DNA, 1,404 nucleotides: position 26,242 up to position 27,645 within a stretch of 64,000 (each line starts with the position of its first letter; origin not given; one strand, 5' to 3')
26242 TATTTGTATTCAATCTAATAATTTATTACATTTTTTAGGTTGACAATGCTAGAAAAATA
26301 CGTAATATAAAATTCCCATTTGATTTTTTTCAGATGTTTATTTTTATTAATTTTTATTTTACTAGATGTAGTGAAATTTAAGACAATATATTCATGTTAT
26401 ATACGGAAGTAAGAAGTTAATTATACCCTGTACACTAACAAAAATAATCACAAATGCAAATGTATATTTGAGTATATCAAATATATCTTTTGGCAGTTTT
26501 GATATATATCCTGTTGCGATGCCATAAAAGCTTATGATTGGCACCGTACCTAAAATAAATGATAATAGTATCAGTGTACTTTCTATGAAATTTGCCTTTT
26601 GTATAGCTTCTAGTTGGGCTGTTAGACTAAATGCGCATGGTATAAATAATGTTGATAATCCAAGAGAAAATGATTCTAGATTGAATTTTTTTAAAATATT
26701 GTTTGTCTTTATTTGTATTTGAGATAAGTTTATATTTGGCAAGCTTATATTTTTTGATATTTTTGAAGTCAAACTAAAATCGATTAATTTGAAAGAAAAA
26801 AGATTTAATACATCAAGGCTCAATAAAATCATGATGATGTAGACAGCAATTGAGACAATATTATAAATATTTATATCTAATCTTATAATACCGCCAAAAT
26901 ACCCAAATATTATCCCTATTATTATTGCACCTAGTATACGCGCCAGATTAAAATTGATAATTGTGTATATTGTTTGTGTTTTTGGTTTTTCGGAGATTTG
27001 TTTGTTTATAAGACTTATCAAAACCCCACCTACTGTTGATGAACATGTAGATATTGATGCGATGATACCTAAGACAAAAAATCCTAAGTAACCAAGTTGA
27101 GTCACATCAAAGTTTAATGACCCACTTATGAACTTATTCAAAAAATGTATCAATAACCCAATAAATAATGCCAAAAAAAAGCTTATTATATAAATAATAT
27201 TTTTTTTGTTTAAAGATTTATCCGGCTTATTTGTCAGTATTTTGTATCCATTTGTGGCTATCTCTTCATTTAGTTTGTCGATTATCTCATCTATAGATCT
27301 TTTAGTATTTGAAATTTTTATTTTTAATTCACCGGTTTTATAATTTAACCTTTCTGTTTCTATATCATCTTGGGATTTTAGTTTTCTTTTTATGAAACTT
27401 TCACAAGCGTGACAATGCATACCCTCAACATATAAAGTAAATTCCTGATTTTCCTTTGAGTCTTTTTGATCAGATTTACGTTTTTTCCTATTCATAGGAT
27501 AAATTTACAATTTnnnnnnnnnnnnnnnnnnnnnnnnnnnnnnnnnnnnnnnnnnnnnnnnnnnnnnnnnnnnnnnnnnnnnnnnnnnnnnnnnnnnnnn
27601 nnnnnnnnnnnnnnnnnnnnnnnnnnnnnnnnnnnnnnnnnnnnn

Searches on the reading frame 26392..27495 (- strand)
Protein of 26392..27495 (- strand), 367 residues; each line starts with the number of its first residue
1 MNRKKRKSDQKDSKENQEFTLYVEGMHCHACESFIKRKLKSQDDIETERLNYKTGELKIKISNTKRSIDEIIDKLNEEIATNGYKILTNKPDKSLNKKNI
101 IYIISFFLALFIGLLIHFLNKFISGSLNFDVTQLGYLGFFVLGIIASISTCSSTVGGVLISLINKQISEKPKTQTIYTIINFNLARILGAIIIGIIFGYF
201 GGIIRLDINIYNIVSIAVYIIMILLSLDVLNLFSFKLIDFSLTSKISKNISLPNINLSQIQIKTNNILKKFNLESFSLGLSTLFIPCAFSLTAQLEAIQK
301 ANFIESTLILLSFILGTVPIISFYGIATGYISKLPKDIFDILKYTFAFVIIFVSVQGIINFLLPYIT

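Call 7: search_protein_families(library=pfam, proteins=[window:26392-27495:-])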
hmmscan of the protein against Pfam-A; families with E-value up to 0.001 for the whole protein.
window:26392-27495:- (367 aa): 3 families
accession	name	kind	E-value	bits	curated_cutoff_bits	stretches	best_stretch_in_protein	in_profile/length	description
PF13386.12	DsbD_2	-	3.6e-20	73.1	24.9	1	139-347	2-194/199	Cytochrome C biogenesis protein transmembrane region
PF00403.32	HMA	-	1.1e-09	39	24.8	1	20-76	1-60/62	Heavy-metal-associated domain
PF02683.22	DsbD_TM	-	2.6e-06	27.3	27.1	1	137-246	6-113/219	Cytochrome C biogenesis protein transmembrane domain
